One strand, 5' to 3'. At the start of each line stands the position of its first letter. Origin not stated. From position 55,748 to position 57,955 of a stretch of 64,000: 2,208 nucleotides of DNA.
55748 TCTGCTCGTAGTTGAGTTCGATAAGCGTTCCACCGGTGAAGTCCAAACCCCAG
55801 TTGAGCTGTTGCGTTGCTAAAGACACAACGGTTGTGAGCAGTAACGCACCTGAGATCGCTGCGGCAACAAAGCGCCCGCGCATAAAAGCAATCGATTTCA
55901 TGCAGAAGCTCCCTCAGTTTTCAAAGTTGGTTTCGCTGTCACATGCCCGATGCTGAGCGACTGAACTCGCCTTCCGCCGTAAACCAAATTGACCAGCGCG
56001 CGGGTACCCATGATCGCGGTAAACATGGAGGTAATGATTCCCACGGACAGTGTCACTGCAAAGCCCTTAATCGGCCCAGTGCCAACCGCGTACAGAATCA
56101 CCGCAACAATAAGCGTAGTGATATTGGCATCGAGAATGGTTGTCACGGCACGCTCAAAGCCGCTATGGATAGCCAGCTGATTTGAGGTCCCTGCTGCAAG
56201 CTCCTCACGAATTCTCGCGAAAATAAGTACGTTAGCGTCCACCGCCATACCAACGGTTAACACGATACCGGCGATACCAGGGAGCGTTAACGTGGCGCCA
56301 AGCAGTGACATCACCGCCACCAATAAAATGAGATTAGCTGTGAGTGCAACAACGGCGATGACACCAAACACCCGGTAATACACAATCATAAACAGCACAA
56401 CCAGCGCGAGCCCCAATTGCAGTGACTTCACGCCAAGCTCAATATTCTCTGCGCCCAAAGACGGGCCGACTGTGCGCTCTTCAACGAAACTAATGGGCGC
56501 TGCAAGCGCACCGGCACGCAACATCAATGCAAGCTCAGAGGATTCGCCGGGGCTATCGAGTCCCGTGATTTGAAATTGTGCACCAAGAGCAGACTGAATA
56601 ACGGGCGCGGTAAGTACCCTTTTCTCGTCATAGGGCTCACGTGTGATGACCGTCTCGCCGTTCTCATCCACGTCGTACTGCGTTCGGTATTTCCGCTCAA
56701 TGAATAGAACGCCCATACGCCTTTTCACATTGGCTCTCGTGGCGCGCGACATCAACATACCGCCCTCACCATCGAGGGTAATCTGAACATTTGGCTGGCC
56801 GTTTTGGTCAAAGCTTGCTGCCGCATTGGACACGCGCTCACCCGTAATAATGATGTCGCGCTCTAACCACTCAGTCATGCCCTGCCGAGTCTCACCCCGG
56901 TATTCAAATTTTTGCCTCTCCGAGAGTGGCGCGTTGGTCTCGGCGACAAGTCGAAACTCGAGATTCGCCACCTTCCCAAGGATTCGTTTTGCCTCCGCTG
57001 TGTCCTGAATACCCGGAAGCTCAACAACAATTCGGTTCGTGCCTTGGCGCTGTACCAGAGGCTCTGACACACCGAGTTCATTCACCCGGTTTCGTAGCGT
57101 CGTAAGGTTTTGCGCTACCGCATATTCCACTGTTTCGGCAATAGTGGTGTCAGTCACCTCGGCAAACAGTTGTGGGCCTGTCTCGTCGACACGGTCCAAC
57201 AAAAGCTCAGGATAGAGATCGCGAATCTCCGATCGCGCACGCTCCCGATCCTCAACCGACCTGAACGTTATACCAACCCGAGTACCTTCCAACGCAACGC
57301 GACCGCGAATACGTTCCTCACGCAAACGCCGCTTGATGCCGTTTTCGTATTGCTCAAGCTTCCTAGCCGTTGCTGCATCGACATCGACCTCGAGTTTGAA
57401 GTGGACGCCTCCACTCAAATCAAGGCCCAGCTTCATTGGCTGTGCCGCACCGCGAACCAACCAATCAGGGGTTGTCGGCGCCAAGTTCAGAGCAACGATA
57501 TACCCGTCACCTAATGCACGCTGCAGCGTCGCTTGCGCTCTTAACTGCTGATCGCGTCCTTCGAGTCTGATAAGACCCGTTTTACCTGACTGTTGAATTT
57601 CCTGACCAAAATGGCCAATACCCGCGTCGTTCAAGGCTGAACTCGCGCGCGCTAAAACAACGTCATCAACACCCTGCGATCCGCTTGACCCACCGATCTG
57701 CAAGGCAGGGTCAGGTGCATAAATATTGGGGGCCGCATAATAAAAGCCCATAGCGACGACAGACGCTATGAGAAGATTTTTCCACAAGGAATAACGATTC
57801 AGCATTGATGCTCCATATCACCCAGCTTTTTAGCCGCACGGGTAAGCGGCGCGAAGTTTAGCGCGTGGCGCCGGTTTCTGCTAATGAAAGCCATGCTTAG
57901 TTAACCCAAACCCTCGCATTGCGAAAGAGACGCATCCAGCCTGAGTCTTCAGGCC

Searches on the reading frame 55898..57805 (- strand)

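Call 58: search_protein_families(library=pfam, proteins=[window:55898-57805:-], max_evalue=0.00001)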
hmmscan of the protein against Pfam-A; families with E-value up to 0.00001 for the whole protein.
window:55898-57805:- (635 aa): 4 families
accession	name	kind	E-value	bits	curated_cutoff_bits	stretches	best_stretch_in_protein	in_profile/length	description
PF22599.2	SecDF_P1_head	-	1.1e-32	112.7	27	1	308-436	9-114/114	SecDF, P1 head subdomain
PF21760.3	SecD_1st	-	1.7e-28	98.3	27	1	230-288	1-59/60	Protein translocase subunit SecDF, P1 domain, N-terminal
PF13721.11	SecD-TM1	-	4e-28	98.3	30.5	1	2-106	1-103/103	SecD export protein N-terminal TM region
PF02355.23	SecD_SecF_C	-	2.2e-19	70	20.5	1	439-603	14-181/189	Protein export membrane protein SecD/SecF, C-terminal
